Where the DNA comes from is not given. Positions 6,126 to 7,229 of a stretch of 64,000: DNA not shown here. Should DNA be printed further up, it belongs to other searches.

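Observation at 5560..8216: Compact idi-nudix-ipk-uppS operon: archaeal-type terminal mevalonate step plus a Nudix hydrolase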

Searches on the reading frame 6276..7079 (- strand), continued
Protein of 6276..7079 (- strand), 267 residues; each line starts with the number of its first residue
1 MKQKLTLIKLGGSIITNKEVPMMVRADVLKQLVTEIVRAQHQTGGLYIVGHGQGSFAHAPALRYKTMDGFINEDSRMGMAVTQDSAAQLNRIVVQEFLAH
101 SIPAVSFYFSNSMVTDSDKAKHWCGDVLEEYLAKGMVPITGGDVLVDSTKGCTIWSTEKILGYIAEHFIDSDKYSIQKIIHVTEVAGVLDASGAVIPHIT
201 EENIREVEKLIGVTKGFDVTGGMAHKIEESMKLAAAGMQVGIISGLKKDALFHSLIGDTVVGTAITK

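Call 28: find_related_loci(query=A3, collection=genome_contigs, flank=10000)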
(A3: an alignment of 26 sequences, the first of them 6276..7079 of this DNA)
Query A3 (267 aa) in genome_contigs; peptide patterns used: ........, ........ (x = any residue, [..] = any of these).
138 stretches matched a pattern; 108 encode a relative of the query (tblastn E <= 1e-3); the best 80 are kept; 80 distinct loci.
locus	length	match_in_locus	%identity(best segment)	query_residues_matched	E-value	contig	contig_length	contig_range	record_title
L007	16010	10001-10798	72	1-266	9e-130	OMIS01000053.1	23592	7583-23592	bacterium isolate AM_0466 genome assembly, contig: AM_0466_53, whole genome shotgun sequence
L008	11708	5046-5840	70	1-265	1e-126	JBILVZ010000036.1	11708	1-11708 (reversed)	MAG: Methylococcaceae bacterium isolate ME2018-08-25_3300042355_group8_bin66 Rohwer_bin1527_scaffold_2322_c1, whole geno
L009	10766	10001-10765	69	1-255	2e-124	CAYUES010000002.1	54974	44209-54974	MAG TPA_asm: uncultured Pseudomonadales bacterium isolate SRP329715_co2_11 genome assembly, contig: NODE_1205_length_549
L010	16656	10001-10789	63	4-266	2e-112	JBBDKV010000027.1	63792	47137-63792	MAG: Patescibacteria group bacterium isolate LejiaA_43_11 Lejia_A_822_length_63792_cov_6, whole genome shotgun sequence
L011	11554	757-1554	62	1-266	1e-111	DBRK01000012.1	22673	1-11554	MAG TPA_asm: Patescibacteria group bacterium UBA1370 UBA1370_contig_8451, whole genome shotgun sequence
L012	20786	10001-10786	63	3-265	1e-111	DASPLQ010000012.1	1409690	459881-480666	MAG TPA_asm: Vitreimonas sp. isolate SMAG_U12069 k141_91001, whole genome shotgun sequence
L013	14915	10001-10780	64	5-265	8e-109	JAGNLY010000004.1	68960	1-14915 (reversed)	Candidatus Woesebacteria bacterium isolate Gw_Eff_bin_401 Gw_Eff_541_length_68960_cov_8.704212, whole genome shotgun seq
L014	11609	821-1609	60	3-265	5e-106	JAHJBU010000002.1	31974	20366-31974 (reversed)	MAG: Patescibacteria group bacterium isolate Modern_marine.mb.272 Modern_marine.mb.272_k141_93413, whole genome shotgun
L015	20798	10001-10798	59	1-266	8e-106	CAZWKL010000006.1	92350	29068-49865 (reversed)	MAG TPA_asm: uncultured Pseudomonadales bacterium isolate binchicken_co173_42 genome assembly, contig: NODE_746_length_9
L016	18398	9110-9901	60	3-266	4e-105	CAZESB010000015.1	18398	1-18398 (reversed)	MAG TPA_asm: uncultured Pseudomonadales bacterium isolate SRP193661_co1_63 genome assembly, contig: NODE_3112_length_183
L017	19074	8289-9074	61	5-267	2e-104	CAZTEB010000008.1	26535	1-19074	MAG TPA_asm: uncultured Pseudomonadales bacterium isolate SRP334346_co1_115 genome assembly, contig: NODE_1741_length_26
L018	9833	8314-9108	59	1-265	4e-104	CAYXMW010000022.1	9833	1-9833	MAG TPA_asm: uncultured Pseudomonadales bacterium isolate SRP191223_co1_89 genome assembly, contig: NODE_8263_length_983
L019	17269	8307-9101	57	1-265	1e-101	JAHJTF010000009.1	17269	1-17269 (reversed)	MAG: Patescibacteria group bacterium isolate OS_PC_MetaG.mb.40 OS_PC_MetaG.mb.40_k141_68831, whole genome shotgun sequen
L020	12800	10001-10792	57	2-265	1e-101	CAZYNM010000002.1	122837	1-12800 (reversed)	MAG TPA_asm: uncultured Pseudomonadales bacterium isolate SRP292972_co1_113 genome assembly, contig: NODE_166_length_122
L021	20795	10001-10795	58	1-265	2e-98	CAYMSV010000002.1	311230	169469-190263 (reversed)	MAG TPA_asm: uncultured Pseudomonadales bacterium isolate SRP241326_co1_55 genome assembly, contig: NODE_22_length_31123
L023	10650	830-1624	58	2-265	7e-98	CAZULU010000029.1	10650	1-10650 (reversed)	MAG TPA_asm: uncultured Pseudomonadales bacterium isolate SRP193661_co1_10 genome assembly, contig: NODE_6206_length_106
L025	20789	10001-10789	56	3-265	7e-97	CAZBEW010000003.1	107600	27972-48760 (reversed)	MAG TPA_asm: uncultured Pseudomonadales bacterium isolate SRP294416_co3_632 genome assembly, contig: NODE_85_length_1076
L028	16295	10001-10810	55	1-266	2e-94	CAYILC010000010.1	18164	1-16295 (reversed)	MAG TPA_asm: uncultured Pseudomonadales bacterium isolate ERP119705_co23_558 genome assembly, contig: NODE_2834_length_1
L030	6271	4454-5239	54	3-265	7e-94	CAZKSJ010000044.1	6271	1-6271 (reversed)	MAG TPA_asm: uncultured Pseudomonadales bacterium isolate SRP239243_co2_85 genome assembly, contig: NODE_22010_length_62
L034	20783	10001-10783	56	5-265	2e-92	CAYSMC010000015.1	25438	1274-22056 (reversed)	MAG TPA_asm: uncultured Pseudomonadales bacterium isolate SRP067234_co1_86 genome assembly, contig: k99_275219, whole ge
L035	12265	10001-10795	55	1-265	9e-92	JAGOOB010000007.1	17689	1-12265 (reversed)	Candidatus Woesebacteria bacterium isolate Go_SlDig_bin_357 Go_SlDig_9137_length_17689_cov_9.860210, whole genome shotgu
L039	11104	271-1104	50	1-267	9e-88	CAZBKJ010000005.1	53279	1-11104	MAG TPA_asm: uncultured Pseudomonadales bacterium isolate SRP286056_co1_272 genome assembly, contig: NODE_600_length_532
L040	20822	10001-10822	51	1-265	4e-87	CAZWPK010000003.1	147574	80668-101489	MAG TPA_asm: uncultured Pseudomonadales bacterium isolate binchicken_co347_42 genome assembly, contig: NODE_66_length_14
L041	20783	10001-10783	53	5-265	3e-87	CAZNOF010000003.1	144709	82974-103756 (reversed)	MAG TPA_asm: uncultured Pseudomonadales bacterium isolate SRP170004_co1_5 genome assembly, contig: NODE_110_length_14470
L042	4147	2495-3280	56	5-265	2e-86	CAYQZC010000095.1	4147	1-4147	MAG TPA_asm: uncultured Pseudomonadales bacterium isolate SRP292972_co1_124 genome assembly, contig: NODE_8670_length_41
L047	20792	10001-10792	51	2-265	2e-81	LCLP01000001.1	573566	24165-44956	MAG: Candidatus Pacebacteria bacterium GW2011_GWA1_46_10 UX28_C0001, whole genome shotgun sequence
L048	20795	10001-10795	50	2-266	3e-81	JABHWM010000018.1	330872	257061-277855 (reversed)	MAG: Candidatus Paceibacterota bacterium isolate SI047_bin131 k141_634425, whole genome shotgun sequence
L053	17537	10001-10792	49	3-266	2e-74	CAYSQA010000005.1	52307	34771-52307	MAG TPA_asm: uncultured Pseudomonadales bacterium isolate SRP170004_co1_586 genome assembly, contig: NODE_758_length_523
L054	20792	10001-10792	48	3-266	1e-73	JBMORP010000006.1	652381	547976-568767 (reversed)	MAG: Patescibacteria group bacterium isolate Betzabe_MAG183 MAG183_6, whole genome shotgun sequence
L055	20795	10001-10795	47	5-265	2e-66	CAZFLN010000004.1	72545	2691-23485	MAG TPA_asm: uncultured Pseudomonadales bacterium isolate SRP344714_co1_414 genome assembly, contig: NODE_810_length_725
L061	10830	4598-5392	39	3-266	4e-57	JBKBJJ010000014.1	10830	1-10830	MAG: Microgenomates group bacterium isolate 21I_055.bin.7 NODE_14_length_10830_cov_4.072538, whole genome shotgun sequen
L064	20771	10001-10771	41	10-265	3e-55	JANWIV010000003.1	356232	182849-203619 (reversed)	MAG: Candidatus Microgenomates bacterium isolate CRAIB_MAG50 c_000000048435, whole genome shotgun sequence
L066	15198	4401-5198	41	1-265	2e-54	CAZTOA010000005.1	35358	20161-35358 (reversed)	MAG TPA_asm: uncultured Gammaproteobacteria bacterium isolate SRP292972_co2_75 genome assembly, contig: NODE_1075_length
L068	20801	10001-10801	40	1-266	2e-52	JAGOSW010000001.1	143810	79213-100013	Candidatus Woesebacteria bacterium isolate Gw_Eff_bin_35 Gw_Eff_109_length_143810_cov_20.297168, whole genome shotgun se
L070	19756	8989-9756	39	3-258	3e-51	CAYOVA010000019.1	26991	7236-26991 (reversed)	MAG TPA_asm: uncultured Gammaproteobacteria bacterium isolate SRP342105_co3_219 genome assembly, contig: NODE_1292_lengt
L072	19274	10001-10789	36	3-265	1e-49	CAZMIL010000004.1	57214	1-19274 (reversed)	MAG TPA_asm: uncultured Gammaproteobacteria bacterium isolate SRP093762_co1_187 genome assembly, contig: NODE_338_length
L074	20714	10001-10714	41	1-245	2e-49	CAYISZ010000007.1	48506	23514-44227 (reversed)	MAG TPA_asm: uncultured Gammaproteobacteria bacterium isolate ERP119705_co7_479 genome assembly, contig: NODE_477_length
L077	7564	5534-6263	48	1-266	6e-66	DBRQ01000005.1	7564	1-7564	MAG TPA_asm: Candidatus Pacebacteria bacterium UBA1364 UBA1364_contig_5088, whole genome shotgun sequence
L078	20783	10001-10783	36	4-265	8e-44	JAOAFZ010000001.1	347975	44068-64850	MAG: Patescibacteria group bacterium isolate SKW302 NODE_1_length_347975_cov_8.639486, whole genome shotgun sequence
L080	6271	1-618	41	60-265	4e-43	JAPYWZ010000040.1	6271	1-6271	MAG: Microgenomates group bacterium isolate RSWP21 scaffold_2470_c1, whole genome shotgun sequence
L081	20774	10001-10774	34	4-265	1e-42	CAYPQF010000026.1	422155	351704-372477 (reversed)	MAG TPA_asm: uncultured Gammaproteobacteria bacterium isolate binchicken_co23_77 genome assembly, contig: k141_1355123,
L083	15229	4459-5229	35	2-266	4e-42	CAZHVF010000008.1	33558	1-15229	MAG TPA_asm: uncultured Gammaproteobacteria bacterium isolate SRP135725_co1_639 genome assembly, contig: NODE_1378_lengt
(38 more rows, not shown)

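Call 32: search_protein_families(library=pfam, proteins=[L080:2025-3086:+, L039:4369-6129:+, L072:13840-15627:+, L078:7677-8072:+, L041:16750-17835:+, L025:6656-7888:+, L035:10791-11213:-, L070:7060-8025:+, L061:3600-4598:+, L021:948-1826:-], max_evalue=0.001)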
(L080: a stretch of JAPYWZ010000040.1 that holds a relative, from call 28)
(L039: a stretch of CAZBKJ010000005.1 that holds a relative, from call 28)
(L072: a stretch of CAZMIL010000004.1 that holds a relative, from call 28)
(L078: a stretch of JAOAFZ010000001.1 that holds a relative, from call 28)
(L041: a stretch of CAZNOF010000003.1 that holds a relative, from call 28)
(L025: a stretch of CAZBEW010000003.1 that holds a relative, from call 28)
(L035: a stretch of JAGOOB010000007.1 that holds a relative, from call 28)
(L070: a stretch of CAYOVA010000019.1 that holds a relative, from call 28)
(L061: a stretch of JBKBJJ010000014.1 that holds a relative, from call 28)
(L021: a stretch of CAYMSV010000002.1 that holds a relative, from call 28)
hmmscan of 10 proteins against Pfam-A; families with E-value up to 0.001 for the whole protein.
L080:2025-3086:+ (353 aa): 2 families
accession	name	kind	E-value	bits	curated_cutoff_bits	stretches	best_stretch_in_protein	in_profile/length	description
PF02661.23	Fic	-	3.8e-25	89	24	1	110-214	2-93/93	Fic/DOC family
PF08220.18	HTH_DeoR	-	1.1e-05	25.5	21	1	295-342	1-47/57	DeoR-like helix-turn-helix domain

L039:4369-6129:+ (586 aa): 1 family
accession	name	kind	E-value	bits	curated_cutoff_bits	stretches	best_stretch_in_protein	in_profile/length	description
PF08486.15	SpoIID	-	7.5e-15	55.8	23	1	317-395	10-95/97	Stage II sporulation protein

L072:13840-15627:+ (595 aa): 3 families
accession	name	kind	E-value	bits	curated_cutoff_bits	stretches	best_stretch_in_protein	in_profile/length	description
PF01068.26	DNA_ligase_A_M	-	2.1e-52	178.2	26.2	1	226-429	2-204/204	ATP dependent DNA ligase domain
PF04675.19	DNA_ligase_A_N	-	5.6e-36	124.8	24.6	1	2-174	1-174/174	DNA ligase N terminus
PF04679.21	DNA_ligase_A_C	-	8.6e-22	77.8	27.5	1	458-575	4-94/94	ATP dependent DNA ligase C terminal region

L078:7677-8072:+ (131 aa): 1 family
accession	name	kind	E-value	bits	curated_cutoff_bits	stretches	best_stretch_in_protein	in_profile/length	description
PF01796.24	OB_ChsH2_C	-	1e-12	48.2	27.1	1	49-106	7-64/65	ChsH2, C-terminal OB-fold domain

L041:16750-17835:+ (361 aa): 4 families
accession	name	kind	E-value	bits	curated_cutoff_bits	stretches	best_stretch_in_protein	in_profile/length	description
PF02463.25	SMC_N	-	6.5e-24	85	40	1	3-352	2-208/220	RecF/RecN/SMC N terminal domain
PF13476.12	AAA_23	-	3.1e-12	48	27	1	6-86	2-84/201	AAA domain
PF13175.12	AAA_15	-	1.8e-09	38.2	32.1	1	1-74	1-55/374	AAA ATPase domain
PF07244.20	POTRA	-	0.00073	20.6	21.3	0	27-94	7-74/79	Surface antigen variable number repeat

L025:6656-7888:+ (410 aa): 1 family
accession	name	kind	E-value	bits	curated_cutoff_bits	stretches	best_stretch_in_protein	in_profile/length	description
PF07690.21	MFS_1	-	1.3e-16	61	33.4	1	21-322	5-299/347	Major Facilitator Superfamily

L035:10791-11213:- (140 aa): 0 families

L070:7060-8025:+ (321 aa): 2 families
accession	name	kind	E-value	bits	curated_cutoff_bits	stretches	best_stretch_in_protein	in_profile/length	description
PF00288.32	GHMP_kinases_N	-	1.1e-17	64.5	22.3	1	65-150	6-87/87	GHMP kinases N terminal domain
PF08544.19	GHMP_kinases_C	-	0.00017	22.3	21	1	226-276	4-58/85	GHMP kinases C terminal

L061:3600-4598:+ (332 aa): 3 families
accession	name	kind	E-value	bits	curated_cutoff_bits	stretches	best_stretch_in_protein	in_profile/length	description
PF22700.2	MVD-like_N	-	1e-41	142.6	27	1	10-173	2-157/157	Diphosphomevalonate decarboxylase-like N-terminal domain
PF18376.6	MDD_C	-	4.7e-20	72.6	23.2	1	187-311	2-130/186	Mevalonate 5-diphosphate decarboxylase C-terminal domain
PF00288.32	GHMP_kinases_N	-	1.2e-07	32.3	22.3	1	88-147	8-67/87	GHMP kinases N terminal domain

L021:948-1826:- (292 aa): 1 family
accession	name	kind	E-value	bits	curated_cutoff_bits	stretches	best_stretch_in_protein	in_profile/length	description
PF01256.23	Carb_kinase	-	5.1e-27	95.3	27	1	37-281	2-241/242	NAD(P)H-hydrate dehydratase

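Call 33: search_protein_families(library=pfam, proteins=[L028:15272-15931:+, L083:12022-12777:+, L053:16293-17270:-, L034:14373-15083:+, L068:7948-8580:+, L081:5534-6565:+, L034:7917-9020:-, L053:11190-12398:-, L053:13093-14142:-, L054:2050-3219:+], max_evalue=0.001)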
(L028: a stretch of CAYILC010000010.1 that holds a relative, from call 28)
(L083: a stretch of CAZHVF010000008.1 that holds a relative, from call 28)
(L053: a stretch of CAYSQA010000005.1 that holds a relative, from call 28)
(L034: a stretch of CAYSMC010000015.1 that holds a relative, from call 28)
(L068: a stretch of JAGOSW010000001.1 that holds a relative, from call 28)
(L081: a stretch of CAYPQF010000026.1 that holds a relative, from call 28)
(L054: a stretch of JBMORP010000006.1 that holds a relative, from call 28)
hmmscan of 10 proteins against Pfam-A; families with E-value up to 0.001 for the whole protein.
L028:15272-15931:+ (219 aa): 0 families

L083:12022-12777:+ (251 aa): 6 families
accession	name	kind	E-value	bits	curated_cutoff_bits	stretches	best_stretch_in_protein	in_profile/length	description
PF00535.33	Glycos_transf_2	-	4.1e-24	85.8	23.3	1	9-121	1-113/168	Glycosyl transferase family 2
PF13641.12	Glyco_tranf_2_3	-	1.1e-14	55.5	27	1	8-208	3-215/230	Glycosyltransferase like family 2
PF10111.15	Glyco_tranf_2_2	-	2.7e-13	50.5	27.3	1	9-194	1-206/276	Glycosyltransferase like family 2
PF13506.12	Glyco_transf_21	-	1.7e-09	37.8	21.7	1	83-208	27-158/174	Glycosyl transferase family 21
PF01762.27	Galactosyl_T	-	7.2e-05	23.1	23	1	84-177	78-172/195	Galactosyltransferase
PF13632.12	Glyco_trans_2_3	-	0.00013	22.3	27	1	89-206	1-125/198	Glycosyl transferase family group 2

L053:16293-17270:- (325 aa): 0 families

L034:14373-15083:+ (236 aa): 3 families
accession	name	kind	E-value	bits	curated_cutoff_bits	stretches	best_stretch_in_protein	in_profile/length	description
PF00005.33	ABC_tran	-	2.2e-22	80.5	25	1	57-188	1-135/137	ABC transporter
PF13304.12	AAA_21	-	9.6e-07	29.6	27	1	71-108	3-49/304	AAA domain, putative AbiEii toxin, Type IV TA system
PF00004.35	AAA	-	9.7e-06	26.5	21.2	1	72-208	3-85/131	ATPase family associated with various cellular activities (AAA)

L068:7948-8580:+ (210 aa): 0 families

L081:5534-6565:+ (343 aa): 3 families
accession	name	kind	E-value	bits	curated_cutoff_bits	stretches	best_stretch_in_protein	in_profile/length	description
PF08541.16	ACP_syn_III_C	-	4.5e-12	46.4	26.6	1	219-307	1-89/90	3-Oxoacyl-[acyl-carrier-protein (ACP)] synthase III C terminal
PF01154.23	HMG_CoA_synt_N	-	3.1e-11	43.9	25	1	3-167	6-172/174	Hydroxymethylglutaryl-coenzyme A synthase N terminal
PF08545.16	ACP_syn_III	-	2.9e-05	24.3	24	1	107-177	1-75/80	3-Oxoacyl-[acyl-carrier-protein (ACP)] synthase III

L034:7917-9020:- (367 aa): 1 family
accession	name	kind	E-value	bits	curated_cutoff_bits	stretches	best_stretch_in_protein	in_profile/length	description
PF00348.22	polyprenyl_synt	-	2.9e-49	168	27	1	46-304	12-235/251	Polyprenyl synthetase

L053:11190-12398:- (402 aa): 2 families
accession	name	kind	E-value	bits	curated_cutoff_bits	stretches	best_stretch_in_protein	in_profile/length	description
PF12704.14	MacB_PCD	-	1e-44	153.7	27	1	21-247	1-205/207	MacB-like periplasmic core domain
PF02687.27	FtsX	-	1.6e-19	70.5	25.5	1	285-395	3-120/120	FtsX-like permease C-terminal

L053:13093-14142:- (349 aa): 3 families
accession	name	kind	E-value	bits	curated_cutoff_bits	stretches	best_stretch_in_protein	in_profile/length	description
PF16576.10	HlyD_D23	-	1.9e-08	34.3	30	1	57-248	2-185/214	Barrel-sandwich domain of CusB or HlyD membrane-fusion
PF13437.12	HlyD_3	-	1.5e-07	32.5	22.2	1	173-269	2-96/106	HlyD family secretion protein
PF13533.13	Biotin_lipoyl_2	-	0.00051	20.3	29.8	0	74-104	2-32/32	Biotin-lipoyl like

L054:2050-3219:+ (389 aa): 1 family
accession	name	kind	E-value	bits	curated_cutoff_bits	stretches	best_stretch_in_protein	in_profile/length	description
PF00933.27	Glyco_hydro_3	-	2.3e-24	86.8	27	1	64-364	2-302/316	Glycosyl hydrolase family 3 N terminal domain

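Call 41: search_solved_structures(query=window:6276-7079:-, show_alignments=2, max_evalue=0.001)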
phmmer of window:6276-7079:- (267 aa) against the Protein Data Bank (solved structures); distinct sequences matched with E-value up to 0.001: 10.
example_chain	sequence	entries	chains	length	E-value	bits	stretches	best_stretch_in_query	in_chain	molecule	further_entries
8u0k_A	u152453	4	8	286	2.5e-28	102.6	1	5-265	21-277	Isopentenyl phosphate kinase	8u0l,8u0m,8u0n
3k4o_A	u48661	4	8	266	9.9e-26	94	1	4-264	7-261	isopentenyl phosphate kinase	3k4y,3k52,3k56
3ll9_A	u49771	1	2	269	1.3e-24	90.3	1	5-266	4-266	Isopentenyl phosphate kinase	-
7n9d_A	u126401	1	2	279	9.2e-22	81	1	5-263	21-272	Isopentenyl phosphate kinase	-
7lnt_A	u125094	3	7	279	1.2e-21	80.7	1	5-263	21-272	Isopentenyl phosphate kinase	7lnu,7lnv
7lnw_A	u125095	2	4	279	5.9e-21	78.4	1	5-263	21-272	Isopentenyl phosphate kinase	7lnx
3lkk_A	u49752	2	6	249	2.3e-09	40.4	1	6-245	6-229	Gamma-glutamyl kinase related protein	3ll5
3d40_A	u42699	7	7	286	2.3e-05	27.3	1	6-245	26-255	FomA protein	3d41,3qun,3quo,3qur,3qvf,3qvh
2rd5_A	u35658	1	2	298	5.8e-05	26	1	175-266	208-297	Acetylglutamate kinase-like protein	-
4usj_A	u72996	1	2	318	6e-05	26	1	175-266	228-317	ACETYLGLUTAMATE KINASE, CHLOROPLASTIC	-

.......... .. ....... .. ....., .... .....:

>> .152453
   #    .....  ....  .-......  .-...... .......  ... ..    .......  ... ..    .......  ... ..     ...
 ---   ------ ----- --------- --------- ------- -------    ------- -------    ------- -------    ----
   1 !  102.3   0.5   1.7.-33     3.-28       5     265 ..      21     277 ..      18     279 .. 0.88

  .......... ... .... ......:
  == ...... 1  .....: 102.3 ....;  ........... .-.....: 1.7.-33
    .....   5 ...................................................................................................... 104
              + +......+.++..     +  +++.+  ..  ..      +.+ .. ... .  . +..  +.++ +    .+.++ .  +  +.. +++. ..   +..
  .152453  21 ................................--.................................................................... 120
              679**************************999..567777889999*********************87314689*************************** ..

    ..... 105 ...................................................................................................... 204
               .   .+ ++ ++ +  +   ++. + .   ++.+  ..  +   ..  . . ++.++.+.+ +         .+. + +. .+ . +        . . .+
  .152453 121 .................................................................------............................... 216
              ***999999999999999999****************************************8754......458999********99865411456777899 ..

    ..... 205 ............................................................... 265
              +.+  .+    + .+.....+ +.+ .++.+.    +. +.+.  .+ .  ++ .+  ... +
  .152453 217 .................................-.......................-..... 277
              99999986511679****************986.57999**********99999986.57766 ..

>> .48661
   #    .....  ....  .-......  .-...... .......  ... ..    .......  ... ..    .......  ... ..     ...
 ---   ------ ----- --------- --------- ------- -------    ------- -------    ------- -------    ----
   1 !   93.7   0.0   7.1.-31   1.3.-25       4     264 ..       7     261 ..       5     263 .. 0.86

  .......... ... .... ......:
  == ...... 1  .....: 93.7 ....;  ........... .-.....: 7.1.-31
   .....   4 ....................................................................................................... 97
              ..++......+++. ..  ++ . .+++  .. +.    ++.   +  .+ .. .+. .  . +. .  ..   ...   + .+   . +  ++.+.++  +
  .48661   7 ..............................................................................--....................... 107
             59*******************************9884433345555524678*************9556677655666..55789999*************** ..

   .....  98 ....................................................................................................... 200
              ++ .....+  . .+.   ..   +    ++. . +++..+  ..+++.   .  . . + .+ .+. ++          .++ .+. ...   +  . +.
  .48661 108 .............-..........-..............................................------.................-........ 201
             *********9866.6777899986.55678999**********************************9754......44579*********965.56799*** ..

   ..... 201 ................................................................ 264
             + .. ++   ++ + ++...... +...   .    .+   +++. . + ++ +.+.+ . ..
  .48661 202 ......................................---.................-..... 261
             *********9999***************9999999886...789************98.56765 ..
